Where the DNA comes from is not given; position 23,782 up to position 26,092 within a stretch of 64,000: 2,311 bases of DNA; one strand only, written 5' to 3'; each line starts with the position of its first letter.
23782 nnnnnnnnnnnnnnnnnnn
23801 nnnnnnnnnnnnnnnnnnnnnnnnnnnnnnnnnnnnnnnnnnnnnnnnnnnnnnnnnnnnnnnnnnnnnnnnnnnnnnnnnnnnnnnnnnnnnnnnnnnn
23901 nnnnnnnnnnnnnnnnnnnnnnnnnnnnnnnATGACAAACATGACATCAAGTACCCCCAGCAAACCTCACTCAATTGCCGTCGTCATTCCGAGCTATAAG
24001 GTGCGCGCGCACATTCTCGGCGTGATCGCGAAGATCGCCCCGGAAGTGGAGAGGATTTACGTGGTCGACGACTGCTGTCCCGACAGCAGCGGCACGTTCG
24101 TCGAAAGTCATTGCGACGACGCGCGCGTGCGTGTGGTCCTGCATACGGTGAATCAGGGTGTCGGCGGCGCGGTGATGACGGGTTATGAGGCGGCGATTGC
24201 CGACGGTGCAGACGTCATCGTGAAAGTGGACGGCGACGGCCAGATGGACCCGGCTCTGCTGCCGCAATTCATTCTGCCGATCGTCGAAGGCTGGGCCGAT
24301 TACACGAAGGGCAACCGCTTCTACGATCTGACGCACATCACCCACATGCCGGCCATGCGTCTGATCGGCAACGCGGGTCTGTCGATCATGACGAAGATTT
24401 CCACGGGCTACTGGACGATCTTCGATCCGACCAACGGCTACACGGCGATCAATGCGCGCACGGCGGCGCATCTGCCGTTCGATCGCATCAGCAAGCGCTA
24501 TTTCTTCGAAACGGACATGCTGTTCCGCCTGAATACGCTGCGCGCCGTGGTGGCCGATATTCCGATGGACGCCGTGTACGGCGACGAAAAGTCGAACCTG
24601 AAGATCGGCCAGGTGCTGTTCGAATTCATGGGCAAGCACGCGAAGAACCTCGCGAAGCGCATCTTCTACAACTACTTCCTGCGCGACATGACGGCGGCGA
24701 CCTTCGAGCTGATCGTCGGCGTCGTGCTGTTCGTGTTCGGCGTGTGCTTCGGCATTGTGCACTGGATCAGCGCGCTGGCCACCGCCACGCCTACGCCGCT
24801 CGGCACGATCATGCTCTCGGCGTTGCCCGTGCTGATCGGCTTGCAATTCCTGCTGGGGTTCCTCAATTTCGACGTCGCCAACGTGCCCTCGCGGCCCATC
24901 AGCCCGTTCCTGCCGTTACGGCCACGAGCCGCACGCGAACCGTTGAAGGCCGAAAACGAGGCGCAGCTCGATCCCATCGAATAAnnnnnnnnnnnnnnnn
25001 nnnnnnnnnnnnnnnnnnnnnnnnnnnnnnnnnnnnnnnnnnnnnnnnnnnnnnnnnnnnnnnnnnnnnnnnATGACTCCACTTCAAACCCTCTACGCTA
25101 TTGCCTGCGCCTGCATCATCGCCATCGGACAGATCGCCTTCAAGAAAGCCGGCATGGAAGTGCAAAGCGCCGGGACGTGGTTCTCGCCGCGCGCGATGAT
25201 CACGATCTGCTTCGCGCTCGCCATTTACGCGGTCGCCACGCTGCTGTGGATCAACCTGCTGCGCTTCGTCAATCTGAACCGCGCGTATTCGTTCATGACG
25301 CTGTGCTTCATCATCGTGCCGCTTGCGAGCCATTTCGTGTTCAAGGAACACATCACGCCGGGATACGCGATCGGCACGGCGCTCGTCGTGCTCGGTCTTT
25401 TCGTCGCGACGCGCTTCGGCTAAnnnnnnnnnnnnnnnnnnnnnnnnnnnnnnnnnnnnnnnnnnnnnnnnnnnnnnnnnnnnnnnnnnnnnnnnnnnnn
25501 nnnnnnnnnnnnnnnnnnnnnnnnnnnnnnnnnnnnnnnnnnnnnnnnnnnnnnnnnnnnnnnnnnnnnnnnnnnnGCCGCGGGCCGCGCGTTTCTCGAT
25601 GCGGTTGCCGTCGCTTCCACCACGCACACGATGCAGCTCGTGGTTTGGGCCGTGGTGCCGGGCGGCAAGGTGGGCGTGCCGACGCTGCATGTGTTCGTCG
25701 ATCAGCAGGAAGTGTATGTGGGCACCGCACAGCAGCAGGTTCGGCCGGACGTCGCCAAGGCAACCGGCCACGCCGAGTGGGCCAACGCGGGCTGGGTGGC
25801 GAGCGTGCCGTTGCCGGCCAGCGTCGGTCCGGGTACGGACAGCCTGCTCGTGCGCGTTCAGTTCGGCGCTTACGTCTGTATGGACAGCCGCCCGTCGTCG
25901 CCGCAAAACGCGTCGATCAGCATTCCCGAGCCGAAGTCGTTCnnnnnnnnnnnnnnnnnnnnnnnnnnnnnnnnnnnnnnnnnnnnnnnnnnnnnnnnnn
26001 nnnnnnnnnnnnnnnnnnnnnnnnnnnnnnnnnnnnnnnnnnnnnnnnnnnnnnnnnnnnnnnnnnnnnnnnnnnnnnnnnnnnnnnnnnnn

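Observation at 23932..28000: Three-gene periplasmic glycosylation module with an atypical 835-aa membrane enzyme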

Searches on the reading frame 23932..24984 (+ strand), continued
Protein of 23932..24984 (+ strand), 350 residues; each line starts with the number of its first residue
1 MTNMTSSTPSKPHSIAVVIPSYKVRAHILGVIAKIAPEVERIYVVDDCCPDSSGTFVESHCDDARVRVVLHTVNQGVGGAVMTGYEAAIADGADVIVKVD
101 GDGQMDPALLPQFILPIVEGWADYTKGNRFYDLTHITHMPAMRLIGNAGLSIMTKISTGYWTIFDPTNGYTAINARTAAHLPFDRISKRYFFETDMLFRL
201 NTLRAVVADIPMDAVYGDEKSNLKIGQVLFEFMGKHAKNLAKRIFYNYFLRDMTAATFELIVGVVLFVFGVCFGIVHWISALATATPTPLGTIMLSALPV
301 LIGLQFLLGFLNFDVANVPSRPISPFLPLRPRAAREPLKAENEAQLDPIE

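Call 77: find_homologous_proteins(query=window:23932-24984:+, max_evalue=1e-10)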
Query window:23932-24984:+ (350 aa): 8000 proteins with E <= 1e-10 among 8000 candidates; the best 120 are listed.
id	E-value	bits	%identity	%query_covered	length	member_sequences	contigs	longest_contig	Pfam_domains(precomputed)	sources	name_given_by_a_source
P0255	2.2e-205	700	89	96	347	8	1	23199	PF00535.33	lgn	-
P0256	1.2e-202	691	89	98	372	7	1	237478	PF00535.33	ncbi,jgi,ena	jgi:dolichol-phosphate mannosyltransferase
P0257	3.3e-200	683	86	99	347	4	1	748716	PF00535.33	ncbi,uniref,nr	ncbi:glycosyltransferase family 2 protein [Paraburkholderia susongensis]|uniref:Glycosyl transferase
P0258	2.1e-195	667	84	99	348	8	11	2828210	PF00535.33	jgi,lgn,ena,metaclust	metaclust:\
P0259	1.1e-191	654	83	99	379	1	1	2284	PF00535.33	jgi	jgi:glycosyltransferase involved in cell wall biosynthesis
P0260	6.9e-191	652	83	95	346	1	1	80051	PF00535.33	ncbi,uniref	ncbi:glycosyltransferase family 2 protein [Paraburkholderia sp. RL18-085-BIA-A]|uniref:glycosyltrans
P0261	1.0e-189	648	83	98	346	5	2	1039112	PF00535.33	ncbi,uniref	ncbi:glycosyltransferase family 2 protein [Paraburkholderia strydomiana]|uniref:glycosyltransferase 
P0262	3.1e-173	594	77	96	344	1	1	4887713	PF00535.33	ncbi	ncbi:glycosyltransferase family 2 protein [Paraburkholderia xenovorans]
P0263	6.5e-172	589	78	93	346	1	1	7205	PF00535.33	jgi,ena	-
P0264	1.4e-170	585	75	98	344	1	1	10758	PF00535.33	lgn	-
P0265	3.7e-169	580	74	99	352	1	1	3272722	PF13641.13,PF00535.33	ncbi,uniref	ncbi:glycosyltransferase family 2 protein [Paraburkholderia sp. A1RO-5]|uniref:glycosyltransferase f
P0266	3.9e-169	580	75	99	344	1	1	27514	PF00535.33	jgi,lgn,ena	-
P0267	7.3e-168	576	77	91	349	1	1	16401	PF00535.33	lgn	-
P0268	7.9e-167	573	74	96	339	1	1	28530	PF00535.33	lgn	-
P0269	5.4e-166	570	75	95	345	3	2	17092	PF00535.33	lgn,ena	-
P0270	1.3e-165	569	75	95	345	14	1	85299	PF00535.33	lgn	-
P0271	3.5e-162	557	76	90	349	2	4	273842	PF00535.33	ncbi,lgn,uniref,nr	ncbi:glycosyltransferase family 2 protein [Caballeronia concitans]|uniref:Undecaprenyl-phosphate man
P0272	1.3e-161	556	76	89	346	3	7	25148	PF00535.33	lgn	-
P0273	1.4e-161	555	76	90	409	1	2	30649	PF00535.33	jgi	jgi:dolichol-phosphate mannosyltransferase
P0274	5.7e-161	553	72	96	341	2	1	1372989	PF00535.33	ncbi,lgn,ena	-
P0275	2.5e-157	542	68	99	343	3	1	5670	PF00535.33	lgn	-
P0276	4.4e-157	541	72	90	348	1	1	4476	PF13641.13,PF00535.33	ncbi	-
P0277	7.5e-156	537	68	99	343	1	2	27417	PF00535.33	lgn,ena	-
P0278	2.2e-155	535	74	89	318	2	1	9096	PF00535.33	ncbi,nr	ncbi:MAG: glycosyltransferase family 2 protein [Burkholderiales bacterium]|nr:glycosyltransferase fa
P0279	4.8e-154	531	67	95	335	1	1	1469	PF00535.33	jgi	-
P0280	5.2e-154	531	82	81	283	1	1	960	PF00535.33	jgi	jgi:glycosyltransferase involved in cell wall biosynthesis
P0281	6.5e-154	530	72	93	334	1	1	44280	PF00535.33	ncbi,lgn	ncbi:MAG: glycosyltransferase family 2 protein [Syntrophobacteraceae bacterium]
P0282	2.0e-152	525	69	93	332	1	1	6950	PF00535.33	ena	-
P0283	2.2e-151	522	68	92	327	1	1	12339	PF13641.13,PF00535.33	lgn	-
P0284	3.0e-151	522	67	92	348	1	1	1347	PF00535.33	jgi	jgi:dolichol-phosphate mannosyltransferase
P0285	3.1e-151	521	69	91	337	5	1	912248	PF00535.33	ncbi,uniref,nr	ncbi:glycosyltransferase family 2 protein [Schauerella aestuarii]|uniref:glycosyltransferase family 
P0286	4.4e-151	521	69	93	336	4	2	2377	PF00535.33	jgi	jgi:dolichol-phosphate mannosyltransferase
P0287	4.3e-149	514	71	90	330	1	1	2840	PF13641.13,PF00535.33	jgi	jgi:glycosyltransferase involved in cell wall biosynthesis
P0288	1.8e-148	512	70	91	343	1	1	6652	PF00535.33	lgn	-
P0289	2.4e-148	512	67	94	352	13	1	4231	PF00535.33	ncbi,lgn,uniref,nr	ncbi:glycosyl transferase family 2 [Lysobacter enzymogenes]|uniref:glycosyltransferase family 2 prot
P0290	3.0e-148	512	66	96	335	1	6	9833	PF00535.33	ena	-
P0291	3.4e-148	511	76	85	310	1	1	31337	PF00535.33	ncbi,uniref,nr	ncbi:glycosyltransferase family 2 protein [Caballeronia sp. GAFFF3]|uniref:glycosyltransferase famil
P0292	4.1e-148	511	69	95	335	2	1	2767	PF00535.33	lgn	-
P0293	6.8e-148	510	69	93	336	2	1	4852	PF13641.13,PF00535.33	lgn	-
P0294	2.8e-147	508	68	93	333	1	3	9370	PF13641.13,PF00535.33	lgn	-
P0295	3.7e-147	508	68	91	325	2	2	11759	PF13641.13,PF00535.33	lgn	-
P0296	5.0e-147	508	71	90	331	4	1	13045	PF00535.33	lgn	-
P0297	6.5e-147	507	68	93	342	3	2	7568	PF13641.13,PF00535.33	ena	-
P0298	1.4e-146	506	69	92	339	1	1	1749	PF00535.33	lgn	-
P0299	1.2e-145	503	68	91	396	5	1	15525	PF00535.33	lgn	-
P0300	1.6e-145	503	69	93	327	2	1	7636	PF00535.33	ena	-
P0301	1.8e-145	503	66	93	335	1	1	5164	PF00535.33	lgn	-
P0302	2.1e-145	502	78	78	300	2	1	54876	PF00535.33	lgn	-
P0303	2.3e-145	502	64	94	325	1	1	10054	PF00535.33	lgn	-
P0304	2.4e-145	502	67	91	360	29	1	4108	PF00535.33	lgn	-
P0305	2.8e-145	502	69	90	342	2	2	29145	PF13641.13,PF00535.33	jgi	jgi:dolichol-phosphate mannosyltransferase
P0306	2.9e-145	502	67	92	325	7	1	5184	PF00535.33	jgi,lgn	-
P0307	3.8e-145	501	68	90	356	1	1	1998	PF00535.33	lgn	-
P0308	6.3e-145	501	68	94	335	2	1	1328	PF13641.13,PF00535.33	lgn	-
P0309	7.4e-145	501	66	91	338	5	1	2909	PF00535.33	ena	-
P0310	1.0e-144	500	69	90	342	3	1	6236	PF00535.33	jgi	jgi:dolichol-phosphate mannosyltransferase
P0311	1.3e-144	500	67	91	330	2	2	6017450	PF00535.33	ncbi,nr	ncbi:glycosyltransferase family 2 protein [Lysobacter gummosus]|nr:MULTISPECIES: glycosyltransferase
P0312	1.4e-144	500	67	90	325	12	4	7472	PF13641.13,PF00535.33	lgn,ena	-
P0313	2.0e-144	499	66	93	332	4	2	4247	PF00535.33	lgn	-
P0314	2.3e-144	499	68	89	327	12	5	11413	PF00535.33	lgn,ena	-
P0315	3.7e-144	498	66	92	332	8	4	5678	PF00535.33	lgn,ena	-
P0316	6.0e-144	498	65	95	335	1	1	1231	PF00535.33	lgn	-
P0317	6.5e-144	497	67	91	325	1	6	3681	PF13641.13,PF00535.33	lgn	-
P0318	8.3e-144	497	67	95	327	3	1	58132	PF00535.33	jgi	jgi:glycosyltransferase involved in cell wall biosynthesis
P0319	8.5e-144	497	68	90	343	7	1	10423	PF13641.13,PF00535.33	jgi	jgi:glycosyltransferase involved in cell wall biosynthesis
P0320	8.6e-144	497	65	95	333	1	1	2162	PF00535.33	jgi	jgi:dolichol-phosphate mannosyltransferase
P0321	9.8e-144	497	67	91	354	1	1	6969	PF00535.33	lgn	-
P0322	1.3e-143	496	66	92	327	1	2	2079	PF00535.33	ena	-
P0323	1.5e-143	496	64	95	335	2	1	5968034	PF00535.33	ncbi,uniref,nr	ncbi:glycosyltransferase family 2 protein [Lysobacter sp. K5869]|uniref:glycosyltransferase family 2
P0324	1.9e-143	496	66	92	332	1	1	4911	PF13641.13,PF00535.33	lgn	-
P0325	2.0e-143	496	65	93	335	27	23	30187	PF00535.33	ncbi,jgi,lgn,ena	-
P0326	2.3e-143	496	65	94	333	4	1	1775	PF00535.33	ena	-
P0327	2.9e-143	495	67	90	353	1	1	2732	PF00535.33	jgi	jgi:dolichol-phosphate mannosyltransferase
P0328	3.5e-143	495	65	92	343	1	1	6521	PF00535.33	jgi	jgi:glycosyltransferase involved in cell wall biosynthesis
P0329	3.5e-143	495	67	93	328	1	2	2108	PF13641.13,PF00535.33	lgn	-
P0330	3.7e-143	495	66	94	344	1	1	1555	PF00535.33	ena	-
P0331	3.7e-143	495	65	93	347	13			PF00535.33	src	-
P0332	4.7e-143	495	69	92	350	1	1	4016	PF13641.13,PF00535.33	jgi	jgi:glycosyltransferase involved in cell wall biosynthesis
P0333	5.7e-143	494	68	91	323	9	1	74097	PF13641.13,PF00535.33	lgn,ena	-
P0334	8.9e-143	494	67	91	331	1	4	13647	PF00535.33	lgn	-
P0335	9.3e-143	494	68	90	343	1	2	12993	PF00535.33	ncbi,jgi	jgi:dolichol-phosphate mannosyltransferase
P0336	9.6e-143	494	68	90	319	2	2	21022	PF00535.33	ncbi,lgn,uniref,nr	ncbi:glycosyltransferase family 2 protein [uncultured Xylophilus sp.]|uniref:glycosyltransferase fam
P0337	1.1e-142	493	67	90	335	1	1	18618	PF00535.33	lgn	-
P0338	1.3e-142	493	68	91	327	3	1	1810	PF00535.33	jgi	jgi:dolichol-phosphate mannosyltransferase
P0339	1.4e-142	493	68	89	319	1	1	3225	PF00535.33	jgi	jgi:glycosyltransferase involved in cell wall biosynthesis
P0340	1.5e-142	493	68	90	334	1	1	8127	PF00535.33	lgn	-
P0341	1.5e-142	493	66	91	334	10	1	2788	PF00535.33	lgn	-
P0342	1.8e-142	493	66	90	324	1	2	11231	PF00535.33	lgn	-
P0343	2.1e-142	492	68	91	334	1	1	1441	PF00535.33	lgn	-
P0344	2.3e-142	492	67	91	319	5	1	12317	PF13641.13,PF00535.33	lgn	-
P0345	2.5e-142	492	64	96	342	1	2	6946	PF00535.33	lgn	-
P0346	4.0e-142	492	65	94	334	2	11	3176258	PF00535.33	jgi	-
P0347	4.2e-142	491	67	91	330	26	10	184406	PF00535.33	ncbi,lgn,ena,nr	ncbi:MAG: glycosyl transferase family 2 [Burkholderiales bacterium 68-12]|nr:MAG: glycosyl transfera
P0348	5.4e-142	491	66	91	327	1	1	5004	PF13641.13,PF00535.33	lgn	-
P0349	7.2e-142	491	67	91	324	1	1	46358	PF00535.33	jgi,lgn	-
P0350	7.3e-142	491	67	92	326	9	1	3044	PF00535.33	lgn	-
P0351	8.4e-142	490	65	93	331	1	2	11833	PF13641.13,PF00535.33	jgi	-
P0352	8.5e-142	490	65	91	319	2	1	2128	PF00535.33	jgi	jgi:dolichol-phosphate mannosyltransferase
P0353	9.1e-142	490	69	91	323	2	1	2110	PF13641.13,PF00535.33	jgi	-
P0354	9.5e-142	490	66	89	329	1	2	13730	PF13641.13,PF00535.33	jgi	jgi:dolichol-phosphate mannosyltransferase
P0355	1.0e-141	490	66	90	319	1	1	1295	PF00535.33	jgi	jgi:dolichol-phosphate mannosyltransferase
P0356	1.1e-141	490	67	90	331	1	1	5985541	PF00535.33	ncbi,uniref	ncbi:glycosyltransferase family 2 protein [Lysobacter sp. Hz 25]|uniref:glycosyltransferase family 2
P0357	1.1e-141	490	67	91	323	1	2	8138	PF00535.33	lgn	-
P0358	1.1e-141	490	66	90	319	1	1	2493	PF00535.33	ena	-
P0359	1.3e-141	490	67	92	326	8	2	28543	PF00535.33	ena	-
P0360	1.3e-141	490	67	91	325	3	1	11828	PF13641.13,PF00535.33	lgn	-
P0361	1.3e-141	490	66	92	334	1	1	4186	PF13641.13,PF00535.33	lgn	-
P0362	1.4e-141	490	66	90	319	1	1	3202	PF00535.33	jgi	jgi:dolichol-phosphate mannosyltransferase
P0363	1.6e-141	490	68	90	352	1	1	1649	PF13641.13,PF00535.33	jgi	jgi:dolichol-phosphate mannosyltransferase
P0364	1.6e-141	489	66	90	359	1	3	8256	PF00535.33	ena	-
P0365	1.8e-141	489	63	97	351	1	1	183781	PF00535.33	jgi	jgi:dolichol-phosphate mannosyltransferase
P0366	1.8e-141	489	67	86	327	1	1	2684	PF00535.33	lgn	-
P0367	1.8e-141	489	66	90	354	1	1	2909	PF13641.13,PF00535.33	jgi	jgi:dolichol-phosphate mannosyltransferase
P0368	2.0e-141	489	67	91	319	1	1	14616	PF00535.33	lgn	-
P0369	2.0e-141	489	66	92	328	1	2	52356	PF13641.13,PF00535.33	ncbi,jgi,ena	jgi:glycosyltransferase involved in cell wall biosynthesis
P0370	2.1e-141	489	68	88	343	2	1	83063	PF00535.33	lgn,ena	-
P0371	2.3e-141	489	67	88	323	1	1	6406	PF00535.33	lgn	-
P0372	2.4e-141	489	64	91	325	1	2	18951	PF13641.13,PF00535.33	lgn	-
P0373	2.6e-141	489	65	93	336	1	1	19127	PF13641.13,PF00535.33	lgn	-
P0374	2.6e-141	489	65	94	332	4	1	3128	PF00535.33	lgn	-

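Call 86: predict_structure(alignment_id=A3)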
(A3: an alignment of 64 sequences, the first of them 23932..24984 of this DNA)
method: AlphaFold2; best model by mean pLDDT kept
length: 350 residues; sequences in the alignment: 64
mean_pLDDT: 89.4   pTM: 0.85
mean pLDDT of the five models: 89.4, 79.7, 78.4, 76.6, 75.7
residues with pLDDT >= 90: 234; 70-90: 88; 50-70: 25; < 50: 3
segments of 3 or more residues with pLDDT < 50: none
pLDDT, mean of each block of 10 residues (from residue 1): 54 94 95 96 96 97 98 95 97 96 89 95 91 78 84 90 75 97 89 89 93 68 72 88 91 92 98 97 96 97 97 93 95 84 73
secondary structure, 60 per line:
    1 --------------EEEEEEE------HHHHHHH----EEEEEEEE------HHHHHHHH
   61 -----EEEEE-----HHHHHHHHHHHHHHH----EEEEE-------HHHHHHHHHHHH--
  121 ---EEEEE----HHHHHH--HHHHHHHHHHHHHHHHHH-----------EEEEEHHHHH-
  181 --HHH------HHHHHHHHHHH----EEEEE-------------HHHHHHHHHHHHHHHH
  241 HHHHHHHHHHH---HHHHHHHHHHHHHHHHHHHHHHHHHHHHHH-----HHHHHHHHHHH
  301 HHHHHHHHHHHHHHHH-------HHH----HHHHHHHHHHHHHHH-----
elements in order: E15-21 H28-34 E39-46 H53-60 E66-70 H76-90 E95-99 H107-118 E124-128 H133-138 H141-158 E170-174 H175-179 H192-202 E207-211 H225-251 H255-284 H290-316 H331-345

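Call 88: fold_search(model_id=the predicted structure, library=pdb)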
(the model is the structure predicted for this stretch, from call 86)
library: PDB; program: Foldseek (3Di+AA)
matches with E <= 10: 1214; with E <= 0.001: 273
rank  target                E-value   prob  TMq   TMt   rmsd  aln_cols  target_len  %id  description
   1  9asc_A                3.1e-15  1.00  0.51  0.56  10.2       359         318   17  Cryo-EM Structure of the Glycosyltransferase ArnC from Salmonella enterica in the UDP-bound State Determined on Talos  (released 2025-02-05)
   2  9bhc_B                4.6e-14  1.00  0.50  0.56   8.9       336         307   16  Salmonella undecaprenyl-phosphate 4-deoxy-4-formamido-L-arabinose transferase (ArnC) (released 2025-02-12)
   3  8vxh_A                5.4e-14  1.00  0.54  0.59   8.3       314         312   18  Cryo-EM Structure of the Glycosyltransferase ArnC from Salmonella enterica in the Apo State Determined on Talos Arctic (released 2025-02-05)
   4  9b77_A                6.4e-14  1.00  0.53  0.59   8.8       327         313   17  Cryo-EM Structure of the Glycosyltransferase ArnC from Salmonella enterica in the Apo State Determined on Krios micros (released 2025-02-05)
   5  9bhc_A                1.2e-13  1.00  0.51  0.58   8.4       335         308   17  Salmonella undecaprenyl-phosphate 4-deoxy-4-formamido-L-arabinose transferase (ArnC) (released 2025-02-12)
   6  9nyf_A                1.4e-13  1.00  0.47  0.53   9.4       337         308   16  Cryo-EM structure of the glycosyltransferase GtrB (tetramer volume) (released 2025-12-17)
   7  5mlz                  1.6e-13  1.00  0.57  0.56   6.1       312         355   19  Dolichyl phosphate mannose synthase in complex with GDP and Mg2+ (released 2017-08-09)
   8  9nyc_A                2.4e-13  1.00  0.51  0.56   9.3       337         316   15  Cryo-EM structure of the glycosyltransferase GtrB in the substrate-bound state (released 2025-12-17)
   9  9bhe_B                1.7e-12  1.00  0.51  0.57   8.4       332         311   19  Salmonella undecaprenyl-phosphate 4-deoxy-4-formamido-L-arabinose transferase (ArnC) bound to UDP (released 2025-02-12)
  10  9ep0                  2.0e-12  1.00  0.55  0.56   6.7       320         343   16  Dolichyl phosphate mannose synthase in complex with donor (GDP-Man) and traces of acceptor (Dol55P) and product (Dol55P- (released 2025-10-01)
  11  5mm1                  3.0e-12  1.00  0.57  0.57   6.5       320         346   18  Dolichyl phosphate mannose synthase in complex with GDP and dolichyl phosphate mannose (released 2017-08-09)
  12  9nyd_A                3.2e-12  1.00  0.48  0.53   9.5       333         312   16  Cryo-EM structure of the glycosyltransferase GtrB in the pre-catalysis and product-bound state (released 2025-12-17)
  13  9nyd_B                4.7e-12  1.00  0.47  0.53  11.6       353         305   15  Cryo-EM structure of the glycosyltransferase GtrB in the pre-catalysis and product-bound state (released 2025-12-17)
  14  9nyd_C                8.4e-12  1.00  0.48  0.54   9.6       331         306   15  Cryo-EM structure of the glycosyltransferase GtrB in the pre-catalysis and product-bound state (released 2025-12-17)
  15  9hwj_A                3.5e-11  1.00  0.52  0.59   9.8       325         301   19  Structure of Undecaprenyl-phosphate 4-deoxy-4-formamido-L-arabinose transferase embedded in nanodisc (released 2026-01-14)
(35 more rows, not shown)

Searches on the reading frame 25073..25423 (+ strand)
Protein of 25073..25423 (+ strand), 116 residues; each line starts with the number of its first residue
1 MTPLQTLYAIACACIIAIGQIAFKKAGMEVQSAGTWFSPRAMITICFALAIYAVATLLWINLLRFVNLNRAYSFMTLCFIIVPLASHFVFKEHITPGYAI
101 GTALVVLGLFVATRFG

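Call 3: search_protein_families(library=pfam, proteins=[window:25073-25423:+], max_evalue=0.1)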
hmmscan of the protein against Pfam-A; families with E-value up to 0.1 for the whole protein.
window:25073-25423:+ (116 aa): 1 family
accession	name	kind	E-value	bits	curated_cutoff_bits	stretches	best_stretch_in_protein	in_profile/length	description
PF00892.27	EamA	-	3.1e-06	28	28.2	1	8-113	36-134/135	EamA-like transporter family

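Call 4: search_protein_families(library=ncbifam, proteins=[window:25073-25423:+], max_evalue=0.1)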
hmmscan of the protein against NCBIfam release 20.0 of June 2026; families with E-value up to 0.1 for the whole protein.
window:25073-25423:+ (116 aa): 2 families
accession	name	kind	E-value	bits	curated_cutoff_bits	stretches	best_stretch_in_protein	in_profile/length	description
NF002816.2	PRK02971.1-2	equivalog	1.4e-10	41.7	99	1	26-112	20-116/120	4-amino-4-deoxy-L-arabinose-phosphoundecaprenol flippase subunit ArnF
NF011625.2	PRK15051.1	equivalog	1.6e-09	38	92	1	12-111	8-106/111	4-amino-4-deoxy-L-arabinose-phosphoundecaprenol flippase subunit ArnE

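Call 32: search_solved_structures(query=window:25073-25423:+, max_evalue=10)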
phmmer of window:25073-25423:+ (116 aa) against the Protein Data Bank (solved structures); distinct sequences matched with E-value up to 10: 0.

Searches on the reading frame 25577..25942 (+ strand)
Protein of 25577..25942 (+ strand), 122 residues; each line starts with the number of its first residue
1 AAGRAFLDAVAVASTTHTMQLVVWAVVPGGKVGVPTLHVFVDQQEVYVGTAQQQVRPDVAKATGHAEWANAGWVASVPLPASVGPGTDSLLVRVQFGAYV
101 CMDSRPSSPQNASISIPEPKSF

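Call 57: find_homologous_proteins(query=window:25577-25942:+, max_evalue=0.001)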
Query window:25577-25942:+: 30 candidates shared short words with the query, none scored E <= 0.001.
